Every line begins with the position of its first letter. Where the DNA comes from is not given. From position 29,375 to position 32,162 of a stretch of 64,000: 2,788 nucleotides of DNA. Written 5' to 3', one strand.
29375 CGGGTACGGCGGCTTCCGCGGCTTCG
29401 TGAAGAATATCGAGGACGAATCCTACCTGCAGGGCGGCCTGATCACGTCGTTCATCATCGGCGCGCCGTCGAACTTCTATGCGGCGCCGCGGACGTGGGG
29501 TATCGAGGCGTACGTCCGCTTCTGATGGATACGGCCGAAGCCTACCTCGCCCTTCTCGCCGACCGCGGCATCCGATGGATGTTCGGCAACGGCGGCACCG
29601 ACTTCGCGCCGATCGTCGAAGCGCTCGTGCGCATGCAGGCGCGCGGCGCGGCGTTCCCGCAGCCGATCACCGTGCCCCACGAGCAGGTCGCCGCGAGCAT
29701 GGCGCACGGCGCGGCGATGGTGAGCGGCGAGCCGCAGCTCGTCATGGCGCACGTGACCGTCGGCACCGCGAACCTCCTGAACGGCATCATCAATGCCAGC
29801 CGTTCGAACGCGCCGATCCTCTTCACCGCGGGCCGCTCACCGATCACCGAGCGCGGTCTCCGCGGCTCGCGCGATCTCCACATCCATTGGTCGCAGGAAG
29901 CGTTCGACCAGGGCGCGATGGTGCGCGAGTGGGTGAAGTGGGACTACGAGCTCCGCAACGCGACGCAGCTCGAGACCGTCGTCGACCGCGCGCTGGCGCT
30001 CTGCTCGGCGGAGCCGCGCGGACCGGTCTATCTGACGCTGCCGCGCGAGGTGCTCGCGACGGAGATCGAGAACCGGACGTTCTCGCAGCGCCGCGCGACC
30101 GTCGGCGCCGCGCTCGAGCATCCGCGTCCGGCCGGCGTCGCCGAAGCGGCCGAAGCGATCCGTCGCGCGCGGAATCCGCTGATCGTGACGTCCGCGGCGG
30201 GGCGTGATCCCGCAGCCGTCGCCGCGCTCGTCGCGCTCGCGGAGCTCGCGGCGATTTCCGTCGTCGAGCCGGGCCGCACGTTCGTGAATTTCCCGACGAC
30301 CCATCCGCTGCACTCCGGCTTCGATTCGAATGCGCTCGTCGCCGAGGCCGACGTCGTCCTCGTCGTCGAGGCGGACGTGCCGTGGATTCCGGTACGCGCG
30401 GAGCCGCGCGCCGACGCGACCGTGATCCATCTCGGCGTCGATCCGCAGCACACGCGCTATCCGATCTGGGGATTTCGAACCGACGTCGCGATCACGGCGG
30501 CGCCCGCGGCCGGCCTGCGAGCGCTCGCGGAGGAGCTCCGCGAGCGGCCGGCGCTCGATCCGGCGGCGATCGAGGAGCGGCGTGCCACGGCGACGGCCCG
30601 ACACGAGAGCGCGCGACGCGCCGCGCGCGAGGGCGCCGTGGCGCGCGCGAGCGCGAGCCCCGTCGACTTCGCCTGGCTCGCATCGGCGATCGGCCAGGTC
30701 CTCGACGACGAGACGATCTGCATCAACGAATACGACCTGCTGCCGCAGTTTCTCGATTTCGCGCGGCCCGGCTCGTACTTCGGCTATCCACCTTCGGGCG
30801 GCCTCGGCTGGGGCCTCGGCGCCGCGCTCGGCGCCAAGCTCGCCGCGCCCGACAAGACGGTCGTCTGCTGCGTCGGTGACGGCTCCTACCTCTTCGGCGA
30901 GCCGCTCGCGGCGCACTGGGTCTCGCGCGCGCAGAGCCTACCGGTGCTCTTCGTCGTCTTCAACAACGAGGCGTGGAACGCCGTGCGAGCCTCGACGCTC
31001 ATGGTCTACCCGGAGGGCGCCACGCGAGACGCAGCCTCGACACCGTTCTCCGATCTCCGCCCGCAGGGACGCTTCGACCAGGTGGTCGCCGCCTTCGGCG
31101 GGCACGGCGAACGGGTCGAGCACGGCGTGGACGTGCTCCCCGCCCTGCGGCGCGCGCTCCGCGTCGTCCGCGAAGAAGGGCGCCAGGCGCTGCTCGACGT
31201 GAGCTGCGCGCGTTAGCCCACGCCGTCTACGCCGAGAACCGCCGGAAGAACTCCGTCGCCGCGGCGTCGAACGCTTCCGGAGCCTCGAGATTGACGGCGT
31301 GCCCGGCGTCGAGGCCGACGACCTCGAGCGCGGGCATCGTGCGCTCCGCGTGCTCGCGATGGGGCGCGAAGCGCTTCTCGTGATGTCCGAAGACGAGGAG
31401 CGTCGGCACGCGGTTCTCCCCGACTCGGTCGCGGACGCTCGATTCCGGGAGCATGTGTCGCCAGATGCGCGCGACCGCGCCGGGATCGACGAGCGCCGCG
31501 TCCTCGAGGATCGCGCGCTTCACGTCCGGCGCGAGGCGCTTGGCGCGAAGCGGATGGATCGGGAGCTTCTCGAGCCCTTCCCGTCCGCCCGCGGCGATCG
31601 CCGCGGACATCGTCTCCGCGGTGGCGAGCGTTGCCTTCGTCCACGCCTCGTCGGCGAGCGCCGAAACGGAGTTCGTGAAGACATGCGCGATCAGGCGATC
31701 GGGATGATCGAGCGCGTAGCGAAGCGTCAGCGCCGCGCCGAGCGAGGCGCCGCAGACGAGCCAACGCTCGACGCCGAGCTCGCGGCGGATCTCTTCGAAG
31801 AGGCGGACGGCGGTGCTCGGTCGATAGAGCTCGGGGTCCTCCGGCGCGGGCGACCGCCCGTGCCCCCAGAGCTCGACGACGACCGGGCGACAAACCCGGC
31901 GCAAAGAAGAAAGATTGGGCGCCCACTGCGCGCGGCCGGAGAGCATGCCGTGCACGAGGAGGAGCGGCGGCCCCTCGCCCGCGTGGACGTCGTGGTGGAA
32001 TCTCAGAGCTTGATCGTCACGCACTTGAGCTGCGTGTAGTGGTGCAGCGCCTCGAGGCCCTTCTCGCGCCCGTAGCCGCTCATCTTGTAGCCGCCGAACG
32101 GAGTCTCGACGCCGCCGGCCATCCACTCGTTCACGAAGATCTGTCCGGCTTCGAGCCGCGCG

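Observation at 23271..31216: Unusual six-gene aromatic-type operon combining a diiron HDO, HpaB-like monooxygenase, extradiol dioxygenase, Ser-less hydrolase, TonB receptor and ThDP enzyme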

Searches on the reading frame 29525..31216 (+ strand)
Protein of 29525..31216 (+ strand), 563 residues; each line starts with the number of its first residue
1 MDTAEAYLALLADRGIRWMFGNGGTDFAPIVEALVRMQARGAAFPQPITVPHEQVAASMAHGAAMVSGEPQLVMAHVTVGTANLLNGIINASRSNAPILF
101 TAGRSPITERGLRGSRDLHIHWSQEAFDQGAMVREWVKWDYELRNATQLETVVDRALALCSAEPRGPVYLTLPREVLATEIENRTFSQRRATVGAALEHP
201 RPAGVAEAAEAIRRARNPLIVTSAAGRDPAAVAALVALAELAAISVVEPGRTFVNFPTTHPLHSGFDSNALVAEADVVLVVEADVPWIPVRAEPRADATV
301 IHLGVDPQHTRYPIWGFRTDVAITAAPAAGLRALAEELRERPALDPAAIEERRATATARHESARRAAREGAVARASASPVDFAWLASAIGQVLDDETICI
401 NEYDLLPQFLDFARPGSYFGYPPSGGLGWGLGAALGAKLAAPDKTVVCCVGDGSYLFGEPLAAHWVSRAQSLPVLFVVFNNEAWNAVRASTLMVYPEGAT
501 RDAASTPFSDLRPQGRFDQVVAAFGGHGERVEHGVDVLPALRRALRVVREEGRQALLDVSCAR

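Call 4: search_protein_families(library=pfam, proteins=[window:29525-31216:+])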
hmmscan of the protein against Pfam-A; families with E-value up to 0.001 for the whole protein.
window:29525-31216:+ (563 aa): 3 families
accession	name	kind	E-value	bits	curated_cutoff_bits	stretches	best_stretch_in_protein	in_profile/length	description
PF02775.26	TPP_enzyme_C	-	4.2e-24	85.5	21.9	1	408-559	11-151/151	Thiamine pyrophosphate enzyme, C-terminal TPP binding domain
PF02776.23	TPP_enzyme_N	-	3.3e-21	75.7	26.8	1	1-132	1-119/119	Thiamine pyrophosphate enzyme, N-terminal TPP binding domain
PF00205.28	TPP_enzyme_M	-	2.8e-12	46.9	30.4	1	205-334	1-137/137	Thiamine pyrophosphate enzyme, central domain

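Call 5: search_protein_families(library=ncbifam, proteins=[window:29525-31216:+])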
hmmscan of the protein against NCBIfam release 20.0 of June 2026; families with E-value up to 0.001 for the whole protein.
window:29525-31216:+ (563 aa): 55 families (the best 25 are shown)
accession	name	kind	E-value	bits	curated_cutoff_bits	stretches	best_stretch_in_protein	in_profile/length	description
NF006203.0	PRK08327.1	equivalog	7.7e-201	668.5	456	1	2-562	10-569/571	thiamine pyrophosphate-requiring protein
NF005485.1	PRK07092.1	equivalog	1.2e-49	169.5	493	1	5-547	5-508/523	benzoylformate decarboxylase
NF006052.0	PRK08199.1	subfamily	2.6e-47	161.4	539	1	7-559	14-535/559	thiamine pyrophosphate protein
NF006122.0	PRK08266.1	subfamily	8.2e-47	159.9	571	1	2-561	5-524/543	hypothetical protein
NF004516.0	PRK05858.1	equivalog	4.3e-46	157.6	587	1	8-545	18-523/548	acetolactate synthase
TIGR00118.1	acolac_lg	equivalog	3.6e-42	144.6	538.35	1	1-560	1-533/557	biosynthetic-type acetolactate synthase large subunit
NF004807.0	PRK06154.1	equivalog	5.1e-42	144.3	607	1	42-560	52-553/565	thiamine pyrophosphate-requiring protein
NF005713.0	PRK07525.1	subfamily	8.6e-41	140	620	1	1-562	6-563/592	sulfoacetaldehyde acetyltransferase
NF005712.0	PRK07524.1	subfamily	1.3e-40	139.4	500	1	4-559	6-527/536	5-guanidino-2-oxopentanoate decarboxylase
NF058623.1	HdaclCoAlyACT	equivalog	6.4e-38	130.7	600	1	6-547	15-531/575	2-hydroxyacyl-CoA lyase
TIGR03457.1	sulphoacet_xsc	equivalog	4.2e-37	127.8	676.4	2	1-281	2-269/579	sulfoacetaldehyde acetyltransferase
NF004710.0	PRK06048.1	equivalog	3.2e-36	124.9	976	1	1-547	8-527/561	acetolactate synthase large subunit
NF004919.0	PRK06276.1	equivalog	7.1e-35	120.4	866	1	1-547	1-528/582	acetolactate synthase large subunit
NF006016.1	PRK08155.1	equivalog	7e-34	117.2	870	1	3-545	5-520/554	acetolactate synthase large subunit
NF006187.0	PRK08322.1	equivalog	2.5e-31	108.7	509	1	1-546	2-517/548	acetolactate synthase large subunit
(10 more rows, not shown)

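Call 33: search_solved_structures(query=window:29525-31216:+, max_evalue=1e-10)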
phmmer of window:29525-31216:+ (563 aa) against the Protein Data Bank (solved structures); distinct sequences matched with E-value up to 1e-10: 109 (the best 60 are shown).
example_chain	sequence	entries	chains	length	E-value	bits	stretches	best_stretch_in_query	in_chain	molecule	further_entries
7orx_AAA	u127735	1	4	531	4.2e-32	114.8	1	5-494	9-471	Probable benzoylformate decarboxylase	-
4mpj_A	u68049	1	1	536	1.2e-29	106.7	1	9-490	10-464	Benzoylformate decarboxylase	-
4jud_X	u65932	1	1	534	1.5e-29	106.4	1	9-490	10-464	Benzoylformate decarboxylase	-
8xbr_A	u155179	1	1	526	1.7e-29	106.2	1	10-497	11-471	Benzoylformate decarboxylase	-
4mq5_A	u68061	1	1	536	2.6e-29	105.6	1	10-490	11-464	Benzoylformate decarboxylase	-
4k9k_A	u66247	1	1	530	3.1e-29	105.3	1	10-490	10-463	Benzoylformate decarboxylase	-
4k9m_A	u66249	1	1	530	3.6e-29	105.1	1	10-490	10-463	Benzoylformate decarboxylase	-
6m2y_A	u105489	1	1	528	3.7e-29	105.1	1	10-489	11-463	Benzoylformate decarboxylase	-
5dei_A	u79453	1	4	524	3.7e-29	105.1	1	10-490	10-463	Benzoylformate decarboxylase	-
1po7_A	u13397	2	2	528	3.7e-29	105.1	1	10-490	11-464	Benzoylformate decarboxylase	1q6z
3f6b_X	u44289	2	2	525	3.7e-29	105.1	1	10-490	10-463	Benzoylformate decarboxylase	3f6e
1bfd_A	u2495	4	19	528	3.7e-29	105.1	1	10-489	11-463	BENZOYLFORMATE DECARBOXYLASE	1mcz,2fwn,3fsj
1yno_A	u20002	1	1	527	3.8e-29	105.1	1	10-489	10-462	Benzoylformate decarboxylase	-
9v67_A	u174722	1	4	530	3.8e-29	105.1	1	10-489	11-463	Benzoylformate decarboxylase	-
8xbo_A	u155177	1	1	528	3.8e-29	105.1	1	10-491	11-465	Benzoylformate decarboxylase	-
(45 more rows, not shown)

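Call 40: find_homologous_proteins(query=window:29525-31216:+, max_evalue=1e-60)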
Query window:29525-31216:+ (563 aa): 7332 proteins with E <= 1e-60 among 8000 candidates; the best 120 are listed.
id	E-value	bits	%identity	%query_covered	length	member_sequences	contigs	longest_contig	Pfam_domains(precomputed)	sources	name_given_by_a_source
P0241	0.0e+0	1248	100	100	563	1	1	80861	PF02775.27,PF02776.24,PF00205.29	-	-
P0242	0.0e+0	1059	85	100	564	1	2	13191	PF02775.27,PF02776.24,PF00205.29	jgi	jgi:acetolactate synthase I/II/III large subunit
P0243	4.7e-269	912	74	100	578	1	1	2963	PF02775.27,PF02776.24,PF00205.29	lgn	-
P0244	2.2e-247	840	76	85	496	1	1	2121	PF02775.27,PF02776.24,PF00205.29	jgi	-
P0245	2.9e-214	731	58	99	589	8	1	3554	PF02775.27,PF02776.24,PF00205.29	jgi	jgi:acetolactate synthase I/II/III large subunit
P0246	6.7e-214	730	58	100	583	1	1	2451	PF02775.27,PF02776.24,PF00205.29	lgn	-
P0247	2.2e-210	718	59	99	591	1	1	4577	PF02775.27,PF02776.24,PF00205.29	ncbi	ncbi:MAG: thiamine pyrophosphate-requiring protein [Candidatus Binataceae bacterium]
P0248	6.7e-210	717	57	99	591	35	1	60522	PF02775.27,PF02776.24,PF00205.29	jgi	-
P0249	4.0e-203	694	56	99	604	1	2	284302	PF02775.27,PF02776.24,PF00205.29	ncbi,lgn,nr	ncbi:MAG: thiamine pyrophosphate-requiring protein [Candidatus Binataceae bacterium]|nr:thiamine pyr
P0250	4.2e-203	694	56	99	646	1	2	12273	PF02775.27,PF02776.24,PF00205.29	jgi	jgi:acetolactate synthase-1/2/3 large subunit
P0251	1.2e-200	686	55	99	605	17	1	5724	PF02775.27,PF02776.24,PF00205.29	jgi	jgi:acetolactate synthase I/II/III large subunit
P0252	4.1e-200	684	56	99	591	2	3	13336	PF02775.27,PF02776.24,PF00205.29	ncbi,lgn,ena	-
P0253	6.7e-200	684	55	99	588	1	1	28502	PF02775.27,PF02776.24,PF00205.29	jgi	jgi:acetolactate synthase-1/2/3 large subunit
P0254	8.1e-199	680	55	99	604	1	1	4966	PF02775.27,PF02776.24,PF00205.29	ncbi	ncbi:MAG: thiamine pyrophosphate-requiring protein [Candidatus Binataceae bacterium]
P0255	1.2e-198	679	55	99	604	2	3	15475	PF02775.27,PF02776.24,PF00205.29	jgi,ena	-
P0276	3.1e-194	665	58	100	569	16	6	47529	PF02775.27,PF02776.24,PF00205.29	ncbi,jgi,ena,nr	ncbi:MAG: hypothetical protein A3E31_18160 [Candidatus Rokubacteria bacterium RIFCSPHIGHO2_12_FULL_7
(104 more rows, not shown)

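Call 41: find_encoding_contigs(protein=P0242, flank=10000, max_places=3)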
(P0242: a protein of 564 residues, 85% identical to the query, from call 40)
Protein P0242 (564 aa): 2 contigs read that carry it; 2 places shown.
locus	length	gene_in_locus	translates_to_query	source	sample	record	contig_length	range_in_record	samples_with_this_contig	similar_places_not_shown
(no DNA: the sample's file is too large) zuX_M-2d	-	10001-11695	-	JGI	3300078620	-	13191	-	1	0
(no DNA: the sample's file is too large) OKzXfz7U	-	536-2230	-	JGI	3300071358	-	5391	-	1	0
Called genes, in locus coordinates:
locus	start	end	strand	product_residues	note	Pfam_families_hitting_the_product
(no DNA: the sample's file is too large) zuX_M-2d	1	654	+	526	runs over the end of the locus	PF00486:Trans_reg_C, PF13191:AAA_16, PF13401:AAA_22 (weak)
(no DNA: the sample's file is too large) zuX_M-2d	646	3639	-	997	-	PF00486:Trans_reg_C, PF13191:AAA_16, PF13401:AAA_22 (weak)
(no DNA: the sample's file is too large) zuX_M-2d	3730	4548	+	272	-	PF00561:Abhydrolase_1, PF12146:Hydrolase_4, PF12697:Abhydrolase_6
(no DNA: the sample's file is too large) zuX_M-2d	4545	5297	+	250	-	PF03070:TENA_THI-4 (weak), PF14518:Haem_oxygenas_2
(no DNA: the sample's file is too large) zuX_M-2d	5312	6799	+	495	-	PF11794:HpaB_N, PF03241:HpaB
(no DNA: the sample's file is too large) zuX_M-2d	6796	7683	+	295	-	PF22632:BphC_D1, PF00903:Glyoxalase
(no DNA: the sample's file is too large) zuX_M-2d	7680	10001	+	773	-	PF07715:Plug, PF00593:TonB_dep_Rec_b-barrel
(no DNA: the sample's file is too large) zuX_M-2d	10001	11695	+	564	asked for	PF02776:TPP_enzyme_N, PF00205:TPP_enzyme_M, PF02775:TPP_enzyme_C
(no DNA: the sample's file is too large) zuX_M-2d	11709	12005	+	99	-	?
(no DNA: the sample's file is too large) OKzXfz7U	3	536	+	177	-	?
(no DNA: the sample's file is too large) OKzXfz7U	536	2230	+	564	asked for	PF02776:TPP_enzyme_N, PF00205:TPP_enzyme_M, PF02775:TPP_enzyme_C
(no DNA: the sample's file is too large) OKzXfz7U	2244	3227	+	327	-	PF00478:IMPDH, PF03060:NMO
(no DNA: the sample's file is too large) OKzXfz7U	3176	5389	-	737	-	?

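Call 42: find_encoding_contigs(protein=P0243, flank=10000, max_places=3)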
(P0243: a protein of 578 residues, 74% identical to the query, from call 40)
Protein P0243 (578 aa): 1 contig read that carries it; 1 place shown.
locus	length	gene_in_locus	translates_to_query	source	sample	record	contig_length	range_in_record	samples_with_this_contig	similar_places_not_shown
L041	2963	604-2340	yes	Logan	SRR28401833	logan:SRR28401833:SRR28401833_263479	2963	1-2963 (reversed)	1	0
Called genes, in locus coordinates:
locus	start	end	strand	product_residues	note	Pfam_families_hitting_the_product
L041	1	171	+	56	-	?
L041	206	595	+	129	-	-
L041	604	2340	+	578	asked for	PF02776:TPP_enzyme_N, PF00205:TPP_enzyme_M, PF02775:TPP_enzyme_C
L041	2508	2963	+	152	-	?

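Call 49: find_encoding_contigs(protein=P0249, flank=7000, max_places=2)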
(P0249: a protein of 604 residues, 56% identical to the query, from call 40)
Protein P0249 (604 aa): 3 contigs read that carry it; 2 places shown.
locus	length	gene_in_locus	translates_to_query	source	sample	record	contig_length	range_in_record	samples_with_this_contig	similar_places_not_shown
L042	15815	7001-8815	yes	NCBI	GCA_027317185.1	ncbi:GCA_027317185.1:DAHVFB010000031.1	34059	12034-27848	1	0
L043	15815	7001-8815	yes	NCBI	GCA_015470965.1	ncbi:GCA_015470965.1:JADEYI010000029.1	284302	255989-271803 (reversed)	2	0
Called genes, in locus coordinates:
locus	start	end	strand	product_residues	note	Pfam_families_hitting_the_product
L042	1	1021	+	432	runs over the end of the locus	PF03447:NAD_binding_3, PF00742:Homoserine_dh, PF01842:ACT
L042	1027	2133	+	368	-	PF00291:PALP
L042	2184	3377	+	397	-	PF01676:Metalloenzyme, PF10143:PhosphMutase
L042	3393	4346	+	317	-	PF03320:FBPase_glpX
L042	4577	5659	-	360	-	PF00892:EamA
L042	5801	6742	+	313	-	PF08240:ADH_N (faint), PF00107:ADH_zinc_N, PF13602:ADH_zinc_N_2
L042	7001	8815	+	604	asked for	PF02776:TPP_enzyme_N, PF00205:TPP_enzyme_M, PF02775:TPP_enzyme_C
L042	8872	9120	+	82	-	-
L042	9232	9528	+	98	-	PF00578:AhpC-TSA, PF08534:Redoxin (faint)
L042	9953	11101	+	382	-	PF07690:MFS_1, PF06779:MFS_4, PF07690:MFS_1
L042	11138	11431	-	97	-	PF08734:GYD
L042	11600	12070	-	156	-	-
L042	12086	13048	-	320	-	PF01656:CbiA, PF02374:ArsA_ATPase, PF10609:ParA (weak)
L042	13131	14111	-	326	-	PF00108:Thiolase_N, PF08545:ACP_syn_III, PF08541:ACP_syn_III_C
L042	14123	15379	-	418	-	PF00109:ketoacyl-synt, PF02801:Ketoacyl-synt_C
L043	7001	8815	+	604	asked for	PF02776:TPP_enzyme_N, PF00205:TPP_enzyme_M, PF02775:TPP_enzyme_C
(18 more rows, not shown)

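Call 50: find_encoding_contigs(protein=P0276, flank=7000, max_places=3)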
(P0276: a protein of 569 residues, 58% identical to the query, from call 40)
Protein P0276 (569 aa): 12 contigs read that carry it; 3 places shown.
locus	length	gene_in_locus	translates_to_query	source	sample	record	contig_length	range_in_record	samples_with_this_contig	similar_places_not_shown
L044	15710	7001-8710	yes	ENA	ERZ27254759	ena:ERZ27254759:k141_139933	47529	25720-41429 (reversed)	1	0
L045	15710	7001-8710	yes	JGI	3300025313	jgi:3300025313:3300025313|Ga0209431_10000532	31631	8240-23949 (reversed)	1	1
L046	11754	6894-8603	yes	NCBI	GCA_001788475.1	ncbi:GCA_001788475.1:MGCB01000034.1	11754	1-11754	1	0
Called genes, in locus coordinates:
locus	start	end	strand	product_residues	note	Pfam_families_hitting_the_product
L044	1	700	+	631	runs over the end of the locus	PF06808:DctM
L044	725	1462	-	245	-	PF01177:Asp_Glu_race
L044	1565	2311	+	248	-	PF09339:HTH_IclR, PF13412:HTH_24 (faint), PF01022:HTH_5 (faint), PF01614:IclR_C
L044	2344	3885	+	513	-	PF20695:UbiD_N, PF01977:UbiD, PF20696:UbiD_C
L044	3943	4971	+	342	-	PF16868:NMT1_3, PF09084:NMT1 (weak)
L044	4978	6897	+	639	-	PF06808:DctM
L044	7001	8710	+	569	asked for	PF02776:TPP_enzyme_N, PF00205:TPP_enzyme_M, PF02775:TPP_enzyme_C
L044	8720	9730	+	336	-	PF04909:Amidohydro_2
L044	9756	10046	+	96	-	PF02604:PhdYeFM_antitox (weak)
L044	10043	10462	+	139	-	PF01850:PIN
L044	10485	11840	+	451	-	PF20695:UbiD_N, PF01977:UbiD, PF20696:UbiD_C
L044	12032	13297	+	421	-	PF00501:AMP-binding, PF13193:AMP-binding_C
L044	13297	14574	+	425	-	PF00202:Aminotran_3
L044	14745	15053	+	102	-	-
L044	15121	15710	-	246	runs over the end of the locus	PF02613:Nitrate_red_del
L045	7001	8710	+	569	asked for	PF02776:TPP_enzyme_N, PF00205:TPP_enzyme_M, PF02775:TPP_enzyme_C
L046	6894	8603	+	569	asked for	PF02776:TPP_enzyme_N, PF00205:TPP_enzyme_M, PF02775:TPP_enzyme_C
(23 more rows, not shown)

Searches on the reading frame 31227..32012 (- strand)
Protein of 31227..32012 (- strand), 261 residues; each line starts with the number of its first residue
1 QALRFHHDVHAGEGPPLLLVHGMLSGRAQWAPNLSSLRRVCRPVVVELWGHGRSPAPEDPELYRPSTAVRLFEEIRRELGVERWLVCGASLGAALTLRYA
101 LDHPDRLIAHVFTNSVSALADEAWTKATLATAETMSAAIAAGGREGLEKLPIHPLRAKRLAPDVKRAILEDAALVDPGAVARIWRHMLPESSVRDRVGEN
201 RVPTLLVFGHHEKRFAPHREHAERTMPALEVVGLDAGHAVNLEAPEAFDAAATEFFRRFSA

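Call 30: search_protein_families(library=pfam, proteins=[window:31227-32012:-], max_evalue=0.001)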
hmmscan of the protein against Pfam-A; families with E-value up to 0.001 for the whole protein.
window:31227-32012:- (261 aa): 3 families
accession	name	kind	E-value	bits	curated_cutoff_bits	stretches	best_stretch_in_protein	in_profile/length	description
PF00561.26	Abhydrolase_1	-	1.9e-18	67.5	25.8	1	15-245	1-245/245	alpha/beta hydrolase fold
PF12697.13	Abhydrolase_6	-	1.3e-12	49.3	26.3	1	17-250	1-216/217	Alpha/beta hydrolase family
PF12146.15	Hydrolase_4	-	7.6e-07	29.1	27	1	49-216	40-206/239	Serine aminopeptidase, S33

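Call 81: search_protein_families(library=ncbifam, proteins=[window:31227-32012:-], max_evalue=1e-10)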
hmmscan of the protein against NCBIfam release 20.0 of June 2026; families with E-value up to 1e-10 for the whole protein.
window:31227-32012:- (261 aa): 6 families
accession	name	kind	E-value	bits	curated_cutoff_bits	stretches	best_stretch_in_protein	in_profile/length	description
TIGR03695.1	menH_SHCHC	equivalog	2.1e-21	76.5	208.55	1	14-256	2-251/252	2-succinyl-6-hydroxy-2,4-cyclohexadiene-1-carboxylate synthase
NF051488.1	bifunc_PcaDC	exception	1.5e-17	63.8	390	1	7-257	4-251/375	bifunctional 3-oxoadipate enol-lactonase/4-carboxymuconolactone decarboxylase PcaDC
TIGR02427.1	protocat_pcaD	equivalog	1.2e-16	60.8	255.85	0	4-130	3-128/251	3-oxoadipate enol-lactonase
TIGR01250.1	pro_imino_pep_2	subfamily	3.4e-14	53.1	167.65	0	7-135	18-147/288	proline iminopeptidase-family hydrolase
NF011457.0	PRK14875.1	equivalog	2e-13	50.1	307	0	11-107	129-223/372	acetoin dehydrogenase dihydrolipoyllysine-residue acetyltransferase subunit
NF045632.1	hydroxlase_HsaD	equivalog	3.6e-11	42.6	400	0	6-107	26-129/290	4,5:9,10-diseco-3-hydroxy-5,9,17-trioxoandrosta-1(10),2-diene-4-oate hydrolase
